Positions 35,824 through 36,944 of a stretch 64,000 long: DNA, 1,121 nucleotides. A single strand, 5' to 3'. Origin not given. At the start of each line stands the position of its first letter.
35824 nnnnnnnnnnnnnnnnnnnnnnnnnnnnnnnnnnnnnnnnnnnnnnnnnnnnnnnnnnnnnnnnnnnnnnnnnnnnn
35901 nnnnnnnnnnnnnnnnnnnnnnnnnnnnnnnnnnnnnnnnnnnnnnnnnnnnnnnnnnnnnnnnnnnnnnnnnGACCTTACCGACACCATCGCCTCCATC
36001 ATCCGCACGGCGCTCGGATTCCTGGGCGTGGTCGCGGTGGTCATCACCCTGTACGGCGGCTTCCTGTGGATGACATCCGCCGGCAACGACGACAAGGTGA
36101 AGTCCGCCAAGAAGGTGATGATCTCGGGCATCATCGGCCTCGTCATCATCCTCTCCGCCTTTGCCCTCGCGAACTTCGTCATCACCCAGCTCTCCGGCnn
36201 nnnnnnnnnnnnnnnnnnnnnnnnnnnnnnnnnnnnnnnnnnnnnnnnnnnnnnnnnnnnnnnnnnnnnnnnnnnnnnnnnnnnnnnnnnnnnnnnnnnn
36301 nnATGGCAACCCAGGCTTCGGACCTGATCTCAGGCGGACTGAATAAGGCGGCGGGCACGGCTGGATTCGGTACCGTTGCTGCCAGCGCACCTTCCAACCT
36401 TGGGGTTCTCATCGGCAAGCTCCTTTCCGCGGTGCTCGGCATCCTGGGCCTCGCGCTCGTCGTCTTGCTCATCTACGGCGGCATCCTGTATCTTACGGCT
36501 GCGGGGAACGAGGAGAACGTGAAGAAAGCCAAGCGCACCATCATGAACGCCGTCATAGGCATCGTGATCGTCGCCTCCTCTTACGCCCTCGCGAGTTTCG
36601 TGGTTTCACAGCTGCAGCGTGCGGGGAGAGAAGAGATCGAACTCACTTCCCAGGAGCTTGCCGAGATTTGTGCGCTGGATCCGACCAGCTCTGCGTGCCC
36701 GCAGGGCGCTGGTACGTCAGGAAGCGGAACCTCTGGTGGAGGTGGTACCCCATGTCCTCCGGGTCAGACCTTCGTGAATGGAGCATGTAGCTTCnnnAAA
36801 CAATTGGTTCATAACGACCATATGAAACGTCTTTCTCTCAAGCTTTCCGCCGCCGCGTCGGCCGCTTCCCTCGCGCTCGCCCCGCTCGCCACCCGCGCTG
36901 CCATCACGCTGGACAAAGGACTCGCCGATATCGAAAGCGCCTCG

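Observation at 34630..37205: Tandem array of five paralogous pilin-like small membrane proteins with variable cysteine-rich ectodomains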

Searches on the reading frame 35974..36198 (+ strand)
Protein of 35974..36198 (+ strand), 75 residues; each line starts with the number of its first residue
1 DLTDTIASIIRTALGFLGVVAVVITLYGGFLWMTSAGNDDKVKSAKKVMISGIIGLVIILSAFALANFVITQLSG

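Call 40: find_homologous_proteins(query=A2, max_evalue=0.00001)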
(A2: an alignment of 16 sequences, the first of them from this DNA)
Query A2 (16 sequences) (75 aa, profile of the alignment): 1487 proteins with E <= 0.00001 among 3754 candidates; the best 120 are listed.
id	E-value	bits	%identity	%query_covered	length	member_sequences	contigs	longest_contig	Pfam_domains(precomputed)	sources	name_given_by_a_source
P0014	1.2e-27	113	47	100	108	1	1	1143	PF18895.6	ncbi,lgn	-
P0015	7.5e-27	111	47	99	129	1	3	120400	PF18895.6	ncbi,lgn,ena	-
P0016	8.1e-27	111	47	99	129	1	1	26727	PF18895.6,PF02322.21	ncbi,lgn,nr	ncbi:hypothetical protein HZA87_05160 [Candidatus Uhrbacteria bacterium]|nr:hypothetical protein [Ca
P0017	9.1e-27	111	49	99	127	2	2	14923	PF18895.6,PF02322.21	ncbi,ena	-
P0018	9.3e-27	111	50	99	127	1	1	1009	PF18895.6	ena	-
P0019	9.6e-27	110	50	99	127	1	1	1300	PF18895.6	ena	-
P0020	9.6e-27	110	47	99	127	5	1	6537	PF18895.6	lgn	-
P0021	1.3e-26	110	47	100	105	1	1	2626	PF18895.6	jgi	jgi:hypothetical protein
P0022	1.4e-26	110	49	99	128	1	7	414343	PF18895.6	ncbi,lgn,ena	-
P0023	1.6e-26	110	51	99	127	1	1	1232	PF18895.6,PF02322.21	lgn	-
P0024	1.8e-26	110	38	97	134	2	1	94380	PF18895.6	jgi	-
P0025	2.0e-26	109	46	75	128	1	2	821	PF04290.19,PF18895.6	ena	-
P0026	2.0e-26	109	47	76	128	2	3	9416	PF04290.19,PF18895.6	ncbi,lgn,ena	-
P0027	2.0e-26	109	47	97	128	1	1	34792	PF18895.6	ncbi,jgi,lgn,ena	ncbi:MAG: pilin [Patescibacteria group bacterium]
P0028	2.4e-26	109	43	99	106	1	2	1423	PF18895.6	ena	-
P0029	2.5e-26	109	49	97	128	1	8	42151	PF18895.6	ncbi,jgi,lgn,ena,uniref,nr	ncbi:MAG: hypothetical protein UT30_C0010G0011 [Candidatus Uhrbacteria bacterium GW2011_GWF2_39_13]|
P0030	2.7e-26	109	45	75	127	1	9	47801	PF18895.6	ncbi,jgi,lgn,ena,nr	ncbi:MAG: hypothetical protein GW763_10665 [Paraglaciecola sp.]|nr:hypothetical protein [Paraglaciec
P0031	3.5e-26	109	47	97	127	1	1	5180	PF18895.6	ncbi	-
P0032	3.8e-26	109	46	75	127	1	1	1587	PF18895.6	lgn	-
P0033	4.4e-26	108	51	97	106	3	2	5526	PF18895.6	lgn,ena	-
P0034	5.0e-26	108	45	65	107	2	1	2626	PF18895.6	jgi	jgi:hypothetical protein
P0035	5.0e-26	108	49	99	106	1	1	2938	PF18895.6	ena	-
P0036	5.6e-26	108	46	96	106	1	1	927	PF18895.6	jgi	-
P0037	6.7e-26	108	51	73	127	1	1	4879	PF18895.6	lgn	-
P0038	7.2e-26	108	51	97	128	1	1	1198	PF18895.6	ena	-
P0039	7.6e-26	108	51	99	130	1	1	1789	PF18895.6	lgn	-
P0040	8.1e-26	108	49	97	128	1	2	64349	PF18895.6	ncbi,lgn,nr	ncbi:hypothetical protein HYV70_02745 [Candidatus Uhrbacteria bacterium]|nr:hypothetical protein [Ca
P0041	8.7e-26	107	49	97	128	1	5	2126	PF18895.6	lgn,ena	-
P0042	8.8e-26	107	49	97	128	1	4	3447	PF18895.6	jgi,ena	-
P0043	9.0e-26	107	51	96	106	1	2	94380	PF18895.6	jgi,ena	-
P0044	9.1e-26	107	49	97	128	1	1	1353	PF18895.6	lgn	-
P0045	9.7e-26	107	48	97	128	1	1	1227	PF18895.6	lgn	-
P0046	1.0e-25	107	49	99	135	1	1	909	PF18895.6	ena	-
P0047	1.0e-25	107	43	75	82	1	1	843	PF18895.6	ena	-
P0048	1.2e-25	107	45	97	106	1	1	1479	PF18895.6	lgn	-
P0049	1.3e-25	107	49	99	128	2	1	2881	PF18895.6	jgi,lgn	jgi:hypothetical protein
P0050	1.4e-25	107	45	73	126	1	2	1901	PF18895.6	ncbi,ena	-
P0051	1.4e-25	107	45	73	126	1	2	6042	PF18895.6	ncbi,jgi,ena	-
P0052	1.4e-25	107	49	71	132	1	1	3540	PF18895.6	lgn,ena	-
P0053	1.8e-25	106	46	99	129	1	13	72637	PF18895.6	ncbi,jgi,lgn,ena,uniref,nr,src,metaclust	ncbi:hypothetical protein A2348_02270 [Candidatus Uhrbacteria bacterium RIFOXYB12_FULL_58_10]|uniref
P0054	2.0e-25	106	49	97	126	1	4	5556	PF18895.6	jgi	jgi:uncharacterized membrane protein YwzB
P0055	2.1e-25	106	51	97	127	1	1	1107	PF18895.6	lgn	-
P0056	2.1e-25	106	49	81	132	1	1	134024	PF18895.6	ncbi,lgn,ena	-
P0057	2.2e-25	106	41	100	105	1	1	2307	PF18895.6,PF04956.19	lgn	-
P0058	2.6e-25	106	45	97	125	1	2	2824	PF18895.6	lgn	-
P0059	2.9e-25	106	46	96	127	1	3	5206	PF18895.6,PF04956.19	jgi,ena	jgi:uncharacterized membrane protein YwzB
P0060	3.0e-25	106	49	92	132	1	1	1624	PF18895.6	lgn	-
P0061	3.1e-25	106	46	96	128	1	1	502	PF18895.6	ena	-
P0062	3.2e-25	106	43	75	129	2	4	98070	PF18895.6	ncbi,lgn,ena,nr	ncbi:hypothetical protein EBS80_02265 [bacterium]|nr:hypothetical protein [bacterium]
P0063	3.3e-25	106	45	71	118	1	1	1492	PF18895.6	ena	-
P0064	3.4e-25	106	41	99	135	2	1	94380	PF18895.6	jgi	-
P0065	3.7e-25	105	52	97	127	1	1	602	PF18895.6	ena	-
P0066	3.7e-25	105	49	91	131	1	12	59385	PF18895.6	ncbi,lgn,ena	-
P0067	3.9e-25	105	48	83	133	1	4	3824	PF18895.6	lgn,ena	-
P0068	4.9e-25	105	44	64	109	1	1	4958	PF18895.6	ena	-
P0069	5.4e-25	105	44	73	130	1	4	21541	PF18895.6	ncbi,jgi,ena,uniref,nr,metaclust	ncbi:MAG: hypothetical protein UY76_C0021G0004 [Candidatus Uhrbacteria bacterium GW2011_GWA2_52_8d]|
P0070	5.4e-25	105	49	63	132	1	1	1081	PF18895.6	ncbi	-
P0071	5.6e-25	105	48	97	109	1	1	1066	PF18895.6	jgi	jgi:TRAP-type C4-dicarboxylate transport system permease small subunit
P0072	6.1e-25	105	45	99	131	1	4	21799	PF18895.6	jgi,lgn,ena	-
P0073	7.2e-25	104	44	73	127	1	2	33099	PF18895.6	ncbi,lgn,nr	ncbi:hypothetical protein HY626_03650 [Candidatus Uhrbacteria bacterium]|nr:hypothetical protein [Ca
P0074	7.5e-25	104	47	97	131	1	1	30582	PF18895.6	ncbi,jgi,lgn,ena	ncbi:MAG: hypothetical protein WCO25_04045 [Candidatus Uhrbacteria bacterium]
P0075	7.7e-25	104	44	73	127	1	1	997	PF18895.6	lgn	-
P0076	8.1e-25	104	45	73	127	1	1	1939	PF04290.19,PF18895.6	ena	-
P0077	8.2e-25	104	31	87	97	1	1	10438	PF18895.6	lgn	-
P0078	8.2e-25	104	31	87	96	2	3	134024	PF18895.6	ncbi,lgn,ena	-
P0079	9.0e-25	104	49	97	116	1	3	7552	PF18895.6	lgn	-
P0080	9.8e-25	104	44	97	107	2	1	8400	PF18895.6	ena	-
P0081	1.1e-24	104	45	73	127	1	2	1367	PF18895.6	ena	-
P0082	1.1e-24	104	47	73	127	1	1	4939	PF18895.6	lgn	-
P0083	1.1e-24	104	45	73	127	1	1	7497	PF18895.6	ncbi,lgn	-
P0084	1.1e-24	104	49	97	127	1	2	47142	PF18895.6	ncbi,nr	ncbi:hypothetical protein HY733_02155 [Candidatus Uhrbacteria bacterium]|nr:hypothetical protein [Ca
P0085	1.1e-24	104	45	73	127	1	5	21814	PF18895.6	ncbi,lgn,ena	-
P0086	1.2e-24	104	48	92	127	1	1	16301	PF18895.6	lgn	-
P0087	1.2e-24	104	49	99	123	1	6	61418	PF18895.6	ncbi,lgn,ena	-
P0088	1.4e-24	104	43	99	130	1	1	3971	PF18895.6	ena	-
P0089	1.5e-24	103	47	71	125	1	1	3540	PF18895.6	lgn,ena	-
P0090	1.6e-24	103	53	99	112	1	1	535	PF18895.6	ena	-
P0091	1.7e-24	103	51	97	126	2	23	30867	PF18895.6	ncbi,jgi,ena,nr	ncbi:hypothetical protein HOI18_05155 [Candidatus Uhrbacteria bacterium]|jgi:hypothetical protein|nr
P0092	1.8e-24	103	47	73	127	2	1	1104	PF18895.6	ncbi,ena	-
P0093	1.8e-24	103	56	97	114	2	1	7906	PF18895.6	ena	-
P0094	1.9e-24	103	42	96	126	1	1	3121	PF18895.6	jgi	jgi:hypothetical protein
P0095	1.9e-24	103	34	97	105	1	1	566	PF18895.6,PF04956.19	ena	-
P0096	1.9e-24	103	49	65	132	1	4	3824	PF18895.6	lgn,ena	-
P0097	2.1e-24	103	45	73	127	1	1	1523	PF18895.6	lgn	-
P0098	2.1e-24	103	33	92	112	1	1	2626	PF18895.6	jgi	jgi:hypothetical protein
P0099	2.1e-24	103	46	69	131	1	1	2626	PF18895.6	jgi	jgi:hypothetical protein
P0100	2.2e-24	103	44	73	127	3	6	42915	PF18895.6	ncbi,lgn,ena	ncbi:MAG: hypothetical protein AAB413_04240 [Patescibacteria group bacterium]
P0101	2.2e-24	103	36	92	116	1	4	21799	PF18895.6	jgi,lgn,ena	-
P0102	2.2e-24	103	53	97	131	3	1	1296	PF18895.6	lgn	-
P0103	2.2e-24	103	41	97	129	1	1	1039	PF18895.6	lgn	-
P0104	2.4e-24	103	42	97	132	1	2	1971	PF18895.6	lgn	-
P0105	2.4e-24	103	47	76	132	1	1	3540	PF18895.6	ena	-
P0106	2.6e-24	103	41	99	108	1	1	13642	PF18895.6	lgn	-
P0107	2.7e-24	103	46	96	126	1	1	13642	PF18895.6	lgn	-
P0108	2.7e-24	103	50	93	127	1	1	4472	PF18895.6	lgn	-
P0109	2.9e-24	103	45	97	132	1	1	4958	PF18895.6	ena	-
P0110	3.1e-24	102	47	68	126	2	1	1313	PF18895.6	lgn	-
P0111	3.6e-24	102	49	76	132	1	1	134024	PF18895.6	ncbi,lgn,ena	-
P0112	3.7e-24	102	35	99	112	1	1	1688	PF18895.6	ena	-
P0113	3.8e-24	102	50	99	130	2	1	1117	PF18895.6,PF04956.19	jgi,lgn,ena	-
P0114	4.1e-24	102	47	63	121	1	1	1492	PF18895.6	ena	-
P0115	4.2e-24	102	50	99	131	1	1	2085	PF18895.6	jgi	jgi:TRAP-type C4-dicarboxylate transport system permease small subunit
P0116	4.3e-24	102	51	79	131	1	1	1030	PF18895.6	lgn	-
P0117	4.3e-24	102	51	97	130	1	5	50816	PF18895.6,PF04956.19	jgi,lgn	-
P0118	4.6e-24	102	51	96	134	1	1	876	PF18895.6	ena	-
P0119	4.7e-24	102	45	97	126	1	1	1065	PF18895.6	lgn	-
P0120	5.3e-24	102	55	97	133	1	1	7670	PF18895.6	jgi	jgi:hypothetical protein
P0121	5.3e-24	102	38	99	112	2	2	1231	PF18895.6,PF04956.19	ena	-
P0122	5.6e-24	102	46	96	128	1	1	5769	PF18895.6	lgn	-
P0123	5.6e-24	102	53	93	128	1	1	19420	PF18895.6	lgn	-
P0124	5.9e-24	102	47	65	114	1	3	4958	PF18895.6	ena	-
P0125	5.9e-24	102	42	97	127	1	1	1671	PF18895.6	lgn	-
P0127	6.7e-24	101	53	99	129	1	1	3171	PF18895.6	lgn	-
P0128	6.9e-24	101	31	99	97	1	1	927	PF18895.6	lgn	-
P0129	7.0e-24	101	34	99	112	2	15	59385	PF18895.6,PF04956.19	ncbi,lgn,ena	-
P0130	7.2e-24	101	52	97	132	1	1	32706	PF18895.6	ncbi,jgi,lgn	jgi:ABC-type nickel/cobalt efflux system permease component RcnA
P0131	7.4e-24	101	59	85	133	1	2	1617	PF18895.6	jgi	jgi:hypothetical protein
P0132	7.7e-24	101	32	99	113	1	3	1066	PF18895.6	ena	-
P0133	7.8e-24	101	45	97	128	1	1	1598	PF18895.6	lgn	-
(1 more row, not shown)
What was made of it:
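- A profile search finds 1487 homologues, and nearly all of the 120 listed carry PF18895 (call 40). Some database entries for homologues carry automatic names such as 'TRAP-type transporter small permease subunit' or 'YwzB' (call 40).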

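Call 51: search_solved_structures(query=A2, max_evalue=10, show_alignments=2)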
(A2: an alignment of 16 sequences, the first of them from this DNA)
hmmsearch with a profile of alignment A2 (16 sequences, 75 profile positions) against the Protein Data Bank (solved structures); distinct sequences matched with E-value up to 10: 16.
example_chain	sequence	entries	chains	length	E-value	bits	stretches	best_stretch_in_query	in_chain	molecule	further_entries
6i38_A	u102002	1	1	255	0.0073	19.5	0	28-46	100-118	nv2Pizza6-AYW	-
6i37_A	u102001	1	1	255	0.0078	19.4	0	28-46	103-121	nv1Pizza6-AYW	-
6i3b_A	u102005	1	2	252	0.01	19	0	28-46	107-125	cPizza6-AYW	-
6rej_A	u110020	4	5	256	0.011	18.9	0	28-46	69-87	Pizza6-SH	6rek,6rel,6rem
6f0q_A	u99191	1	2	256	0.011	18.9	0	28-46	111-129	Pizza6-AYW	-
6f0s_A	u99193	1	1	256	0.011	18.8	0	28-46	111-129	Pizza6-SYW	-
6qsd_A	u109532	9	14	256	0.012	18.8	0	28-46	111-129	Pizza6S | Pizza6-S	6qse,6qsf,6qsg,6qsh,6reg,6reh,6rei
7zcj_A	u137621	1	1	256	0.012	18.8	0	28-46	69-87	Pizza6-TNH-TSH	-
3ww9_A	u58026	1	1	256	0.013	18.7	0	28-46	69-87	pizza6 protein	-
7zq2_A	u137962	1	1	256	0.013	18.7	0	28-46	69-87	Pizza6-RSH-TSH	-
7zqg_A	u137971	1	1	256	0.013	18.6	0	28-46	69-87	Pizza6-KSH-TSH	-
6f0t_A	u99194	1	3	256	0.017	18.3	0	28-46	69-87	Pizza6-SFW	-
6i39_A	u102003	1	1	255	0.02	18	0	28-46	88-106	v31Pizza6-AYW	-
6ren_A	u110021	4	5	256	0.023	17.9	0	28-45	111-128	3fPizza6-SH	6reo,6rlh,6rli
6i3a_A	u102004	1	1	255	0.06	16.5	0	28-46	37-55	v22Pizza6-AYW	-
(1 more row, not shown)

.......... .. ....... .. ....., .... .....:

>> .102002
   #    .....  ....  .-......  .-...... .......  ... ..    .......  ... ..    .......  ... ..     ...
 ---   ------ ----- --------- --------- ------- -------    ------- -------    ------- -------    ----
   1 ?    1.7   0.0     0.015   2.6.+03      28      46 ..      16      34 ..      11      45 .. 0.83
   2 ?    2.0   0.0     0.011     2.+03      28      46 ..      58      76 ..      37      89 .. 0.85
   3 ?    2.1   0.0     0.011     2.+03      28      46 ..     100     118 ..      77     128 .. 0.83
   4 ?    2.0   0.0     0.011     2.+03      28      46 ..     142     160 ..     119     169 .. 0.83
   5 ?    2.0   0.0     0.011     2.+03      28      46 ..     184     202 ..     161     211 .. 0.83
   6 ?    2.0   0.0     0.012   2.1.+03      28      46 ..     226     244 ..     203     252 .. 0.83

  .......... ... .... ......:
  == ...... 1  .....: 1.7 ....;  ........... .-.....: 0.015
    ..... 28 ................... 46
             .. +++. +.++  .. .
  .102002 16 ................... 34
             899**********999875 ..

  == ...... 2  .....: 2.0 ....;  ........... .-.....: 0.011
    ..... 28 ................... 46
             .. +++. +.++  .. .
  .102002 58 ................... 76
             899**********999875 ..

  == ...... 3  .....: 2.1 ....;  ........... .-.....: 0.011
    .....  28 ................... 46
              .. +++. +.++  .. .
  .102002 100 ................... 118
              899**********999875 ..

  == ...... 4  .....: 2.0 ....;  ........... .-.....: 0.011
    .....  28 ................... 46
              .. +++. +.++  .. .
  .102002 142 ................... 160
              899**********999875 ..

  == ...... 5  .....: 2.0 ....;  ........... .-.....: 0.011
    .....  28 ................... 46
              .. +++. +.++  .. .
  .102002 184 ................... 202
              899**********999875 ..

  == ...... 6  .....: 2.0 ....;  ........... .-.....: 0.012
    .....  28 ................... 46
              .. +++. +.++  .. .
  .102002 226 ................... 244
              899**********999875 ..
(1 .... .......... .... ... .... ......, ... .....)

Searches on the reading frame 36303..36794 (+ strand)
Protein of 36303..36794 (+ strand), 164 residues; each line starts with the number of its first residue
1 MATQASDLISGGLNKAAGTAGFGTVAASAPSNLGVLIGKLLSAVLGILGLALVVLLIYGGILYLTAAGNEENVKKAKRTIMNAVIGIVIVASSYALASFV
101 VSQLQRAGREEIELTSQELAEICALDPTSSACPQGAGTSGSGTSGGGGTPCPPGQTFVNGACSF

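Call 3: search_protein_families(library=pfam, max_evalue=1, proteins=[window:36303-36794:+])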
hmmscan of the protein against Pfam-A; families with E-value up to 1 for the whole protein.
seq(164 aa): 9 families
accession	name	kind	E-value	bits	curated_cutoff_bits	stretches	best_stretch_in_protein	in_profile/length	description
PF18895.5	T4SS_pilin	-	1.4e-13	51.2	26.6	1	33-100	5-71/71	Type IV secretion system pilin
PF02322.20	Cyt_bd_oxida_II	-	0.0018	18.1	35.6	1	22-97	132-208/302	Cytochrome bd terminal oxidase subunit II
PF04956.18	TrbC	-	0.0073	16.9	27.9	1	30-99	34-97/98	TrbC/VIRB2 pilin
PF05987.18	DUF898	-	0.042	13.4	28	1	20-105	164-245/336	Bacterial protein of unknown function (DUF898)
PF05545.16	FixQ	-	0.088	13.2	29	1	41-80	6-45/49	Cbb3-type cytochrome oxidase component FixQ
PF24668.1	KH_Vigilin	-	0.099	12.6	27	1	62-82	25-45/50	Vigilin KH domain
PF17231.7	DUF5305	-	0.17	11.8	29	1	28-78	107-154/217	Family of unknown function (DUF5305)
PF04148.18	Erv26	-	0.29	11.4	22.2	1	39-92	5-57/202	Transmembrane adaptor Erv26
PF20990.2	DUF2207_C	-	0.37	10.9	33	1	40-112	137-200/247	Predicted membrane protein (DUF2207) C-terminal domain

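Call 4: search_protein_families(library=ncbifam, max_evalue=1, proteins=[window:36303-36794:+])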
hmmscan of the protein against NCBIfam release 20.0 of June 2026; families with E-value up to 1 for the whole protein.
seq(164 aa): 9 families
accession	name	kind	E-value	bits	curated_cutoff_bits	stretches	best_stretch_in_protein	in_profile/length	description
NF045849.1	ICE_MMCAP2_0565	equivalog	5e-13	48.5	40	1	32-103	8-79/80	Mbov_0395 family pilin-like conjugal transfer protein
NF038392.1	div_DrpB_YedR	equivalog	0.014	15.6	50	1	26-66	43-82/86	cell division protein DrpB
NF002763.0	PRK02833.1-1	equivalog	0.037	13.8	138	1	35-111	13-85/143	phosphate-starvation-inducible protein PsiE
NF001323.0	PRK00259.1-1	equivalog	0.044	13.5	196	1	36-104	52-118/198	septation protein A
NF009302.0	PRK12659.1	equivalog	0.06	13.2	154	1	76-130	21-74/117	Na+/H+ antiporter subunit C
TIGR00997.1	ispZ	equivalog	0.067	13.4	165.2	1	50-105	53-106/178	septation protein IspZ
NF005247.0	PRK06758.1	equivalog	0.093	12.9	233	1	51-101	39-85/128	hypothetical protein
NF033218.1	anchor_AmaP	equivalog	0.1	12.3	55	1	39-116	3-82/166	alkaline shock response membrane anchor protein AmaP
TIGR03957.1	rSAM_HmdB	equivalog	0.12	11.5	320.9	1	100-142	24-67/317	5,10-methenyltetrahydromethanopterin hydrogenase cofactor biosynthesis protein HmdB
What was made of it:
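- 36303..36797 (+): P4: pilin-family protein with no signal peptide and a C-terminal Gly-rich tail containing 4 Cys. PF18895 51.2 bits and NF045849 48.5 (calls 3, 4).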
